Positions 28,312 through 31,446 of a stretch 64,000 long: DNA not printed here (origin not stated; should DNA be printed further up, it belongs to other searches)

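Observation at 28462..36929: Divergently transcribed pair of M1-type aminopeptidases flanked by a Ser/Thr kinase and TPR protein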

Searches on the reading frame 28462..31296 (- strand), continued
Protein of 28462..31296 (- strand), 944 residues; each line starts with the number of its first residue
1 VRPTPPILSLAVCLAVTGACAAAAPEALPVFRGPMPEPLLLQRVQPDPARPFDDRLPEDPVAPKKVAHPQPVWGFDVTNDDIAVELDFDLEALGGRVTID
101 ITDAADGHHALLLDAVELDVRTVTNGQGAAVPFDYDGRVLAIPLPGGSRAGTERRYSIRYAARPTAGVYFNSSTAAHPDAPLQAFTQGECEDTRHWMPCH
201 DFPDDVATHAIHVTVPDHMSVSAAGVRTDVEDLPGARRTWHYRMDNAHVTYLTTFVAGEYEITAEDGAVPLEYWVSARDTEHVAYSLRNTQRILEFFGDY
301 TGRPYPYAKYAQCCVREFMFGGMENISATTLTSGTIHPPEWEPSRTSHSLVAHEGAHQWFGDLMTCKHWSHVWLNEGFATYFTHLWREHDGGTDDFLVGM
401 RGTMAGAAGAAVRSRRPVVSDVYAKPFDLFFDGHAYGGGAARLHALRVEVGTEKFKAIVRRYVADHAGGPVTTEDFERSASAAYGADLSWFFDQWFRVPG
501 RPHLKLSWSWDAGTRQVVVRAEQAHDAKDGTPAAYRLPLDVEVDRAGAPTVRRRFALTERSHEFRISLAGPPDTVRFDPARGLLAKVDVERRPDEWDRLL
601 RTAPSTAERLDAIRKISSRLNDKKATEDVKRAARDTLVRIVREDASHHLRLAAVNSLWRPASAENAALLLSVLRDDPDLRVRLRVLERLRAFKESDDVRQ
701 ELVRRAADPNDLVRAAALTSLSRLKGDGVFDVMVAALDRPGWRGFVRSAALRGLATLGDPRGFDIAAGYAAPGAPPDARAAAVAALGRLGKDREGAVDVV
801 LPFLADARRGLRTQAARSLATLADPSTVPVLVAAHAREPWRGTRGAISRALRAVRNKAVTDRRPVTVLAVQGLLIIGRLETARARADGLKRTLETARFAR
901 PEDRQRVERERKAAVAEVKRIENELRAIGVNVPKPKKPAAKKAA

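Call 13: find_homologous_proteins(query=window:28462-31296:-)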
Query window:28462-31296:- (944 aa): 7008 proteins with E <= 0.001 among 8000 candidates; the best 120 are listed.
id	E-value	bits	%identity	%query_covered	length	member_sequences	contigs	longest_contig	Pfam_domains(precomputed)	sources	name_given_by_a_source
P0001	0.0e+0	2144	100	100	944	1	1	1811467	PF17900.7,PF03130.23,PF13646.13,PF01433.27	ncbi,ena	-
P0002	3.7e-296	1003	78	63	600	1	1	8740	PF02985.29,PF13646.13,PF01433.27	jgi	-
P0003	2.9e-240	818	47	94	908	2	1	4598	PF17900.7,PF02985.29,PF03130.23,PF13646.13,PF01433.27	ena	-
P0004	9.5e-239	813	50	90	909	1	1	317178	PF17900.7,PF02985.29,PF13646.13,PF01433.27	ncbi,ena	-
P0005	2.6e-231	789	47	91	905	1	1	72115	PF17900.7,PF03130.23,PF13646.13,PF01433.27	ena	-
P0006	3.4e-221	755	47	87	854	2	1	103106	PF17900.7,PF02985.29,PF03130.23,PF13646.13,PF01433.27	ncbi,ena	-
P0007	2.4e-219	749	46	92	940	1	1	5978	PF17900.7,PF02985.29,PF03130.23,PF27207.1,PF13646.13,PF01433.27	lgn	-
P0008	3.8e-218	745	45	94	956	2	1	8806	PF17900.7,PF02985.29,PF03130.23,PF13646.13,PF01433.27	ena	-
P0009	4.1e-218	745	43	95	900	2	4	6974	PF17900.7,PF03130.23,PF13646.13,PF01433.27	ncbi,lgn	-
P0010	3.9e-214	732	45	87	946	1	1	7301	PF17900.7,PF02985.29,PF03130.23,PF13513.13,PF13646.13,PF01433.27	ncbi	-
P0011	1.2e-213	730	43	94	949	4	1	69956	PF17900.7,PF02985.29,PF03130.23,PF13646.13,PF01433.27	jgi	jgi:aminopeptidase N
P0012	3.7e-210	719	42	99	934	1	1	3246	PF17900.7,PF03130.23,PF13646.13,PF01433.27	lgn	-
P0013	1.3e-209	717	44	97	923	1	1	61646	PF17900.7,PF02985.29,PF11940.15,PF13646.13,PF01433.27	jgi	jgi:aminopeptidase N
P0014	3.0e-206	706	44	89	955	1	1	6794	PF17900.7,PF02985.29,PF03130.23,PF13646.13,PF01433.27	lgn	-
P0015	4.9e-206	705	41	99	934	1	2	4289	PF17900.7,PF02985.29,PF03130.23,PF13646.13,PF01433.27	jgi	jgi:aminopeptidase N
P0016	1.4e-205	703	44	93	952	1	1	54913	PF17900.7,PF02985.29,PF03130.23,PF13646.13,PF01433.27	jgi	-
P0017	4.8e-204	698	42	99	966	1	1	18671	PF17900.7,PF02985.29,PF03130.23,PF13646.13,PF01433.27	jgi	jgi:aminopeptidase N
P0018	4.2e-202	692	42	95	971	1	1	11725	PF17900.7,PF02985.29,PF03130.23,PF13646.13,PF01433.27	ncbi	-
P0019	8.5e-202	691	42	93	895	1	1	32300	PF17900.7,PF13646.13,PF01433.27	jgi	jgi:aminopeptidase N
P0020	3.3e-199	682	41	98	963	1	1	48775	PF17900.7,PF13646.13,PF01433.27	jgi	jgi:aminopeptidase N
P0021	5.3e-199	682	41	97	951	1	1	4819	PF17900.7,PF02985.29,PF13646.13,PF01433.27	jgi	jgi:aminopeptidase N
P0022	6.8e-199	681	44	94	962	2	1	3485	PF17900.7,PF02985.29,PF03130.23,PF13646.13,PF01433.27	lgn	-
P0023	1.9e-187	643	34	87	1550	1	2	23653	PF17900.7,PF02985.29,PF13646.13,PF01433.27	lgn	-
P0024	2.0e-184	633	42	96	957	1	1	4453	PF17900.7,PF11940.15,PF13646.13,PF01433.27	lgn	-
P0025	1.8e-164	567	33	85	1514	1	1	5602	PF17900.7,PF02985.29,PF13646.13,PF01433.27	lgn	-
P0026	4.7e-160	553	43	72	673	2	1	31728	PF02985.29,PF03130.23,PF13646.13,PF01433.27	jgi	jgi:aminopeptidase N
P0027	5.0e-150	520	43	73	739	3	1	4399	PF17900.7,PF01433.27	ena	-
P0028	3.2e-137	477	39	84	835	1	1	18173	PF25316.2,PF17900.7,PF13646.13,PF01433.27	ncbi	-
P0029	1.0e-136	475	37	81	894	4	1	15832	PF17900.7,PF02985.29,PF03130.23,PF13646.13,PF01433.27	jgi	jgi:aminopeptidase N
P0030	1.5e-134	468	37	83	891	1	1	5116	PF17900.7,PF13646.13,PF01433.27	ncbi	-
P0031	3.3e-133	464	35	80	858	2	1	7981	PF17900.7,PF02985.29,PF03130.23,PF13646.13,PF01433.27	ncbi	-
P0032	5.0e-133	463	37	85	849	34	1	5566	PF17900.7,PF03130.23,PF13646.13,PF01433.27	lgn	-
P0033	6.8e-133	463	37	80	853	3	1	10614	PF17900.7,PF02985.29,PF03130.23,PF13513.13,PF13646.13,PF01433.27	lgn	-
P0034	9.5e-133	462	36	86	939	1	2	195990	PF00514.30,PF17900.7,PF02985.29,PF03130.23,PF13513.13,PF13646.13,PF01433.27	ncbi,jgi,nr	ncbi:MAG TPA: M1 family aminopeptidase [Planctomycetota bacterium]|jgi:aminopeptidase N|nr:M1 family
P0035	3.7e-132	460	39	76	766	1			PF17900.7,PF13646.13,PF01433.27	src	-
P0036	5.2e-132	460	35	90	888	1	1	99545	PF17900.7,PF02985.29,PF13646.13,PF01433.27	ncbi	-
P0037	7.1e-132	459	36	85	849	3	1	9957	PF17900.7,PF03130.23,PF13646.13,PF01433.27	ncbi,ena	-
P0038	1.1e-131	459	36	83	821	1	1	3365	PF17900.7,PF02985.29,PF13646.13,PF01433.27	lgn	-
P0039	1.2e-131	459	36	84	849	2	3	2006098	PF17900.7,PF03130.23,PF13646.13,PF01433.27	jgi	jgi:aminopeptidase N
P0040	1.2e-131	459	37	84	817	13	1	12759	PF17900.7,PF02985.29,PF13646.13,PF01433.27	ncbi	-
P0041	4.8e-131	457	37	77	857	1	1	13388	PF17900.7,PF03130.23,PF13646.13,PF01433.27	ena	-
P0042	5.3e-131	457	37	85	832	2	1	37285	PF25316.2,PF17900.7,PF02985.29,PF13646.13,PF01433.27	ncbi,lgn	-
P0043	7.0e-131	456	37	76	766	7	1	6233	PF17900.7,PF13646.13,PF01433.27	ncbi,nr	ncbi:MAG: M1 family metallopeptidase, partial [Planctomycetota bacterium]|nr:M1 family metallopeptid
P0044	7.6e-131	456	36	85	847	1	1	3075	PF17900.7,PF03130.23,PF13646.13,PF01433.27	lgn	-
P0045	8.1e-131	456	37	80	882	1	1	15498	PF17900.7,PF02985.29,PF03130.23,PF13646.13,PF01433.27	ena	-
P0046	8.8e-131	456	36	81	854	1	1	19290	PF17900.7,PF03130.23,PF13646.13,PF01433.27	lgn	-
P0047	1.1e-130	456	37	84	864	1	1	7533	PF17900.7,PF02985.29,PF03130.23,PF13646.13,PF01433.27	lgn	-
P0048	1.1e-130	456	36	84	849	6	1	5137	PF17900.7,PF02985.29,PF03130.23,PF13646.13,PF01433.27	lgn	-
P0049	2.5e-130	454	36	81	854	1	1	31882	PF17900.7,PF02985.29,PF03130.23,PF13646.13,PF01433.27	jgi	-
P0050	3.2e-130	454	35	80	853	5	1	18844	PF17900.7,PF02985.29,PF11940.15,PF03130.23,PF13513.13,PF13646.13,PF01433.27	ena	-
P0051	4.0e-130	454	38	78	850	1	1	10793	PF17900.7,PF02985.29,PF03130.23,PF13513.13,PF13646.13,PF01433.27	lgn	-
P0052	4.2e-130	454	39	76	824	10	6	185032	PF17900.7,PF11940.15,PF13646.13,PF01433.27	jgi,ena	-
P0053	2.5e-129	451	38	80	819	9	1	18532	PF17900.7,PF13646.13,PF01433.27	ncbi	-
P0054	2.5e-129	451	37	80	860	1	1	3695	PF17900.7,PF03130.23,PF13646.13,PF01433.27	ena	-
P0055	2.9e-129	451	42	61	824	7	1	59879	PF17900.7,PF13646.13,PF01433.27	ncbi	-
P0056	4.9e-129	450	36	81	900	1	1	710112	PF17900.7,PF02985.29,PF11940.15,PF03130.23,PF13646.13,PF01433.27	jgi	jgi:aminopeptidase N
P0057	5.1e-129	450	42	67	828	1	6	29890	PF17900.7,PF11940.15,PF13646.13,PF01433.27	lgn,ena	-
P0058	1.3e-128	449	37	84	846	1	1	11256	PF17900.7,PF02985.29,PF13646.13,PF01433.27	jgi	jgi:aminopeptidase N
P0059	1.3e-128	449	36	80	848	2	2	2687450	PF17900.7,PF11940.15,PF03130.23,PF13646.13,PF01433.27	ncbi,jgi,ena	-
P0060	1.5e-128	448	37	80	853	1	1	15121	PF17900.7,PF02985.29,PF03130.23,PF13646.13,PF01433.27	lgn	-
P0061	1.5e-128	448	36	84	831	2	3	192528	PF17900.7,PF02985.29,PF13646.13,PF01433.27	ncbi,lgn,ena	-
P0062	1.6e-128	448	37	83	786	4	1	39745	PF17900.7,PF02985.29,PF13646.13,PF01433.27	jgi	jgi:aminopeptidase N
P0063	2.1e-128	448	36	85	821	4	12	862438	PF17900.7,PF25786.1,PF02985.29,PF13646.13,PF01433.27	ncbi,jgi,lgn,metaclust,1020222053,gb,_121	ncbi:MAG: M1 family aminopeptidase [bacterium]|metaclust:\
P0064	2.6e-128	448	36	82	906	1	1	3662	PF17900.7,PF02985.29,PF03130.23,PF13646.13,PF01433.27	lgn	-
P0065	4.0e-128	447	35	81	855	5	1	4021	PF17900.7,PF02985.29,PF11940.15,PF03130.23,PF01602.27,PF13646.13,PF01433.27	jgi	jgi:aminopeptidase N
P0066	4.0e-128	447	36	80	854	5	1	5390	PF17900.7,PF02985.29,PF03130.23,PF13513.13,PF13646.13,PF01433.27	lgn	-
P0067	4.3e-128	447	36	90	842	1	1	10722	PF17900.7,PF02985.29,PF03130.23,PF13646.13,PF01433.27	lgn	-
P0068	4.7e-128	447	40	67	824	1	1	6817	PF25316.2,PF17900.7,PF02985.29,PF13646.13,PF01433.27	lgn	-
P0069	5.5e-128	447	36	90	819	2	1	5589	PF17900.7,PF13646.13,PF01433.27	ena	-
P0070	6.4e-128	446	38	80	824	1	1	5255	PF17900.7,PF13646.13,PF01433.27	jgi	-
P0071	6.5e-128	446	36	80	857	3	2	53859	PF17900.7,PF02985.29,PF03130.23,PF13513.13,PF13646.13,PF01433.27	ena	-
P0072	7.2e-128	446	36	81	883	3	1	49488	PF17900.7,PF03130.23,PF13646.13,PF01433.27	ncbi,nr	ncbi:MAG: HEAT repeat domain-containing protein [Chloroflexi bacterium]|nr:HEAT repeat domain-contai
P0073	7.6e-128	446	35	82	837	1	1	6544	PF17900.7,PF02985.29,PF13646.13,PF01433.27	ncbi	-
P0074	9.5e-128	446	37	81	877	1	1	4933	PF17900.7,PF02985.29,PF03130.23,PF13646.13,PF01433.27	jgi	jgi:aminopeptidase N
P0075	1.4e-127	445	35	82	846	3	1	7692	PF17900.7,PF03130.23,PF13646.13,PF01433.27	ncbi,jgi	ncbi:MAG TPA: M1 family aminopeptidase [Polyangia bacterium]|jgi:aminopeptidase N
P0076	1.5e-127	445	34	83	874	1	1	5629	PF17900.7,PF02985.29,PF03130.23,PF13513.13,PF13646.13,PF01433.27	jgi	jgi:aminopeptidase N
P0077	1.6e-127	445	34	79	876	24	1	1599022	PF17900.7,PF02985.29,PF11940.15,PF03130.23,PF13646.13,PF01433.27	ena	-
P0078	1.9e-127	445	36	80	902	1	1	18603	PF17900.7,PF02985.29,PF03130.23,PF13646.13,PF01433.27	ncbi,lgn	-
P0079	2.3e-127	445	38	78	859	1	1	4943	PF17900.7,PF02985.29,PF13646.13,PF01433.27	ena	-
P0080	2.3e-127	445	42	59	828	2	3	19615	PF17900.7,PF13646.13,PF01433.27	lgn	-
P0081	2.7e-127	444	35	86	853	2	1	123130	PF17900.7,PF02985.29,PF03130.23,PF13513.13,PF13646.13,PF01433.27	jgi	jgi:aminopeptidase N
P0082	3.4e-127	444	36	80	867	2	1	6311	PF17900.7,PF02985.29,PF11940.15,PF03130.23,PF13646.13,PF01433.27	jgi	jgi:aminopeptidase N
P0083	3.4e-127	444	42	61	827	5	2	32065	PF17900.7,PF13646.13,PF01433.27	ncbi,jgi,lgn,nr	ncbi:MAG: M1 family aminopeptidase [Planctomycetota bacterium]|jgi:aminopeptidase N|nr:M1 family ami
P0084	3.8e-127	444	36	86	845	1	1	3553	PF17900.7,PF02985.29,PF03130.23,PF13513.13,PF13646.13,PF01433.27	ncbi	-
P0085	3.9e-127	444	36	86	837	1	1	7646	PF17900.7,PF02985.29,PF03130.23,PF13646.13,PF01433.27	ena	-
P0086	4.3e-127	444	35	89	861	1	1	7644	PF17900.7,PF03130.23,PF13646.13,PF01433.27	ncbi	-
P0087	4.3e-127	444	36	84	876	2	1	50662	PF17900.7,PF03130.23,PF13646.13,PF01433.27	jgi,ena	-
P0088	4.4e-127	444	35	77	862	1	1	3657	PF17900.7,PF11940.15,PF03130.23,PF13646.13,PF01433.27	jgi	jgi:aminopeptidase N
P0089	5.8e-127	443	36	83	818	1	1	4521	PF17900.7,PF13646.13,PF01433.27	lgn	-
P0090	6.1e-127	443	37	84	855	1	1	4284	PF17900.7,PF03130.23,PF13646.13,PF01433.27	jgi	jgi:aminopeptidase N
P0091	6.2e-127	443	36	81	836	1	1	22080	PF17900.7,PF13646.13,PF01433.27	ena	-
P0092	7.6e-127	443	36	81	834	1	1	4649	PF25316.2,PF17900.7,PF11940.15,PF03130.23,PF13646.13,PF01433.27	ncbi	ncbi:MAG TPA: DUF3458 domain-containing protein, partial [Candidatus Binataceae bacterium]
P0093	8.4e-127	443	36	85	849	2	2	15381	PF17900.7,PF03130.23,PF13646.13,PF01433.27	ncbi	-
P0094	8.5e-127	443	34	85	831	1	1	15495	PF17900.7,PF02985.29,PF13646.13,PF01433.27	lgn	-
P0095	8.7e-127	443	37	81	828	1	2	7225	PF17900.7,PF13646.13,PF01433.27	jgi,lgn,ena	-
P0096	1.0e-126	442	33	89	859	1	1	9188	PF17900.7,PF02985.29,PF03130.23,PF13513.13,PF13646.13,PF01433.27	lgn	-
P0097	1.1e-126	442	38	74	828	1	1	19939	PF17900.7,PF11940.15,PF13646.13,PF01433.27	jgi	jgi:aminopeptidase N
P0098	1.2e-126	442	36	84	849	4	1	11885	PF17900.7,PF02985.29,PF13646.13,PF01433.27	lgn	-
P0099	1.2e-126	442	34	82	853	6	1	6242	PF17900.7,PF02985.29,PF03130.23,PF13646.13,PF01433.27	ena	-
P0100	1.3e-126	442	35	82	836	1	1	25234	PF17900.7,PF02985.29,PF13646.13,PF01433.27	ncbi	ncbi:MAG: M1 family aminopeptidase [Planctomycetota bacterium]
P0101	1.3e-126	442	43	58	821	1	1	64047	PF17900.7,PF13646.13,PF01433.27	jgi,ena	-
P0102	1.3e-126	442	33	86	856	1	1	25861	PF17900.7,PF03130.23,PF13646.13,PF01433.27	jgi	jgi:aminopeptidase N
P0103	1.3e-126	442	35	80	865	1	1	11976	PF17900.7,PF11940.15,PF03130.23,PF13646.13,PF01433.27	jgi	jgi:aminopeptidase N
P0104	1.9e-126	442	38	81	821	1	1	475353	PF17900.7,PF02985.29,PF13646.13,PF01433.27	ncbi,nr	ncbi:MAG: HEAT repeat domain-containing protein [Planctomycetes bacterium]|nr:HEAT repeat domain-con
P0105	2.7e-126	441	36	78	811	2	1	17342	PF17900.7,PF02985.29,PF13513.13,PF13646.13,PF01433.27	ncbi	-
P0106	2.8e-126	441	36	79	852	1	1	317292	PF17900.7,PF03130.23,PF13646.13,PF01433.27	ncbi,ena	-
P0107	2.9e-126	441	35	81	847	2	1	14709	PF17900.7,PF02985.29,PF13646.13,PF01433.27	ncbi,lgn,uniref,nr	ncbi:M1 family aminopeptidase [Tepidiforma sp.]|uniref:M1 family aminopeptidase n=1 Tax=Tepidiforma 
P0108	3.3e-126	441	36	84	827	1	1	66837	PF17900.7,PF02985.29,PF13646.13,PF01433.27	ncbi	-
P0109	3.5e-126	441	35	81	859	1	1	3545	PF17900.7,PF02985.29,PF03130.23,PF13646.13,PF01433.27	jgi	jgi:aminopeptidase N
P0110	3.8e-126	441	38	79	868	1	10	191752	PF17900.7,PF01433.27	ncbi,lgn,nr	ncbi:MAG: M1 family metallopeptidase [Planctomycetes bacterium]|nr:M1 family metallopeptidase [Planc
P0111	4.2e-126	440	37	79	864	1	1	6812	PF17900.7,PF02985.29,PF13646.13,PF01433.27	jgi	jgi:aminopeptidase N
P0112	4.7e-126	440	35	83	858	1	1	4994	PF17900.7,PF03130.23,PF13646.13,PF01433.27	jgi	jgi:aminopeptidase N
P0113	7.0e-126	440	42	61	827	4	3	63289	PF17900.7,PF13646.13,PF01433.27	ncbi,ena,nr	ncbi:MAG: M1 family metallopeptidase [Planctomycetota bacterium]|nr:M1 family metallopeptidase [Plan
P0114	7.2e-126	440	35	87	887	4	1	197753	PF17900.7,PF02985.29,PF03130.23,PF01602.27,PF13646.13,PF01433.27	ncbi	-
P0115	1.1e-125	439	36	81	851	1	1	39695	PF17900.7,PF03130.23,PF13646.13,PF01433.27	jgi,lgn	-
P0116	1.2e-125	439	35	81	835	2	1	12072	PF17900.7,PF03130.23,PF13646.13,PF01433.27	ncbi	ncbi:MAG: M1 family aminopeptidase [Dehalococcoidia bacterium]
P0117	1.3e-125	439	37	82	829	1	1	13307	PF17900.7,PF13646.13,PF01433.27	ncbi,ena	-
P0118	1.3e-125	439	35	83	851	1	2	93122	PF17900.7,PF03130.23,PF13646.13,PF01433.27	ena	-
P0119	1.3e-125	439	37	80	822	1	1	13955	PF17900.7,PF02985.29,PF13646.13,PF01433.27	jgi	-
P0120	1.6e-125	438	42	57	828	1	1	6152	PF17900.7,PF13646.13,PF01433.27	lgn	-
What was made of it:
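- Checked: A public gene call uses the same start (P0001, 944 aa, call 13).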

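Call 14: find_encoding_contigs(protein=P0001, flank=10000, max_places=3)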
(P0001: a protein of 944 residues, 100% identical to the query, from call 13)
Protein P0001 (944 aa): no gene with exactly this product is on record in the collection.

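Call 15: find_encoding_contigs(protein=P0004, flank=10000, max_places=3)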
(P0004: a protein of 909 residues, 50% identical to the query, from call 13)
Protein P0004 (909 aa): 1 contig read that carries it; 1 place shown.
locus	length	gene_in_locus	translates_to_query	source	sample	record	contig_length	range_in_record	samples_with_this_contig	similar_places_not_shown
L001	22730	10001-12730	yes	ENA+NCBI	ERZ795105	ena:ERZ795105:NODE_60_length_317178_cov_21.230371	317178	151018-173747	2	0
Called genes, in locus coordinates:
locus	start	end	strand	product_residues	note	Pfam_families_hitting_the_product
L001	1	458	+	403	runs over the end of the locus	PF12704:MacB_PCD, PF02687:FtsX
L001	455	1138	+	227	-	PF00005:ABC_tran, PF13304:AAA_21 (faint)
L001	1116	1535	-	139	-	-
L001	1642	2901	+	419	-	-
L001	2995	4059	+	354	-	PF01883:FeS_assembly_P, PF01656:CbiA, PF09140:MipZ (weak), PF10609:ParA, PF13614:AAA_31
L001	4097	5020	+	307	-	PF13428:TPR_14 (faint), PF14561:TPR_20 (faint), PF13424:TPR_12 (faint)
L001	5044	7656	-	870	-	-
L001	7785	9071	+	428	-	PF07719:TPR_2 (faint), PF13181:TPR_8 (faint), PF13414:TPR_11 (faint), PF13424:TPR_12 (faint), PF13429:TPR_15 (weak), PF13428:TPR_14 (weak), PF13432:TPR_16 (weak), PF14559:TPR_19 (weak), +1 more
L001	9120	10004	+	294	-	PF00069:Pkinase, PF07714:PK_Tyr_Ser-Thr, PF06293:Kdo (weak)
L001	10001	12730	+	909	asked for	PF17900:Peptidase_M1_N, PF01433:Peptidase_M1, PF02985:HEAT (faint), PF13646:HEAT_2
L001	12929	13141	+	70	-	-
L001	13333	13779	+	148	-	PF00507:Oxidored_q4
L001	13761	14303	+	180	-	PF01058:Oxidored_q6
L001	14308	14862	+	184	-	PF00329:Complex1_30kDa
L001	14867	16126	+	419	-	PF00346:Complex1_49kDa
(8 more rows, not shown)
